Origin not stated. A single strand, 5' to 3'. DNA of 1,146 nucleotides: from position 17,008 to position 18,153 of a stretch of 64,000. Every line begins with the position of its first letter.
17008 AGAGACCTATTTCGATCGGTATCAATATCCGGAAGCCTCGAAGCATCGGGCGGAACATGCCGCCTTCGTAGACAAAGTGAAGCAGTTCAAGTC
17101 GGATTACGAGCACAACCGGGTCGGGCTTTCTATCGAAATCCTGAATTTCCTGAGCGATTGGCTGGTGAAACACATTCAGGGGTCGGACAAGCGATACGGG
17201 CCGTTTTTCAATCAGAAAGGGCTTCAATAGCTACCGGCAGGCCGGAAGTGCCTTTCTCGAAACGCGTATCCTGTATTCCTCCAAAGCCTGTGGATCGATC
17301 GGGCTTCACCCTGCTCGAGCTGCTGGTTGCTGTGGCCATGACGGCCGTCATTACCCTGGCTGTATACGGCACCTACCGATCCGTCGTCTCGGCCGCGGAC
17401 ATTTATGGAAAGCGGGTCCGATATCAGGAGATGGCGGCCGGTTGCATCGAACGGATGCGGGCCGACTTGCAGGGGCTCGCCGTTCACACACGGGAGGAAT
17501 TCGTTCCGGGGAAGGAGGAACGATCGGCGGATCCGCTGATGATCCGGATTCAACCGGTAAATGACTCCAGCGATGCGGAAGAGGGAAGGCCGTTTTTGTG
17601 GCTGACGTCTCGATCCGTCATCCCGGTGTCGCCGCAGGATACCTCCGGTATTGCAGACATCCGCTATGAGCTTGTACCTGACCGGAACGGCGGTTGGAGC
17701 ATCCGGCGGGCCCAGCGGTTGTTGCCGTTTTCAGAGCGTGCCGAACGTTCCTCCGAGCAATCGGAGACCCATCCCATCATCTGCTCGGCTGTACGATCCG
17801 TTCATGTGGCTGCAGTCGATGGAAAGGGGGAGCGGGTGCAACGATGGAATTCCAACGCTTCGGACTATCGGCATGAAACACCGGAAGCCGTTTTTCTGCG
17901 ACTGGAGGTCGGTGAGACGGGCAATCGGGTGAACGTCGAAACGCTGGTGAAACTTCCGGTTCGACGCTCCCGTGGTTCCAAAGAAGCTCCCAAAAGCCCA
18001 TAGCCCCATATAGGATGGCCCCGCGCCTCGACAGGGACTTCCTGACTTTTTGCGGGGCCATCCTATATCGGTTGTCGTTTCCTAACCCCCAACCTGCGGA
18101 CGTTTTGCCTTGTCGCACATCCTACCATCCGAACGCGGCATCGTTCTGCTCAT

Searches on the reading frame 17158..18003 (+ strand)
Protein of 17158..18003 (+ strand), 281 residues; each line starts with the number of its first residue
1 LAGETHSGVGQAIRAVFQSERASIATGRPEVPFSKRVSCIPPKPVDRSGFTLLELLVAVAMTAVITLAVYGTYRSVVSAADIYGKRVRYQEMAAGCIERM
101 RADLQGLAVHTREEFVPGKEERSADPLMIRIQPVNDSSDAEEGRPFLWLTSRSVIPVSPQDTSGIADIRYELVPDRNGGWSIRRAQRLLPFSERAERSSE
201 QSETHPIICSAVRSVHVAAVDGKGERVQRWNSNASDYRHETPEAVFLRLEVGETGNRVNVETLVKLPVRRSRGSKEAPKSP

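Call 45: search_protein_families(library=pfam, proteins=[window:17158-18003:+], max_evalue=0.00001)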
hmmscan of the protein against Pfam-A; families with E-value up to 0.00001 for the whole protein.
window:17158-18003:+ (281 aa): 1 family
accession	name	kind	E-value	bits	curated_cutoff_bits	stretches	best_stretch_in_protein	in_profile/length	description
PF07963.17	N_methyl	-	2.5e-06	27.3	21.2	1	47-70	4-27/27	Prokaryotic N-terminal methylation motif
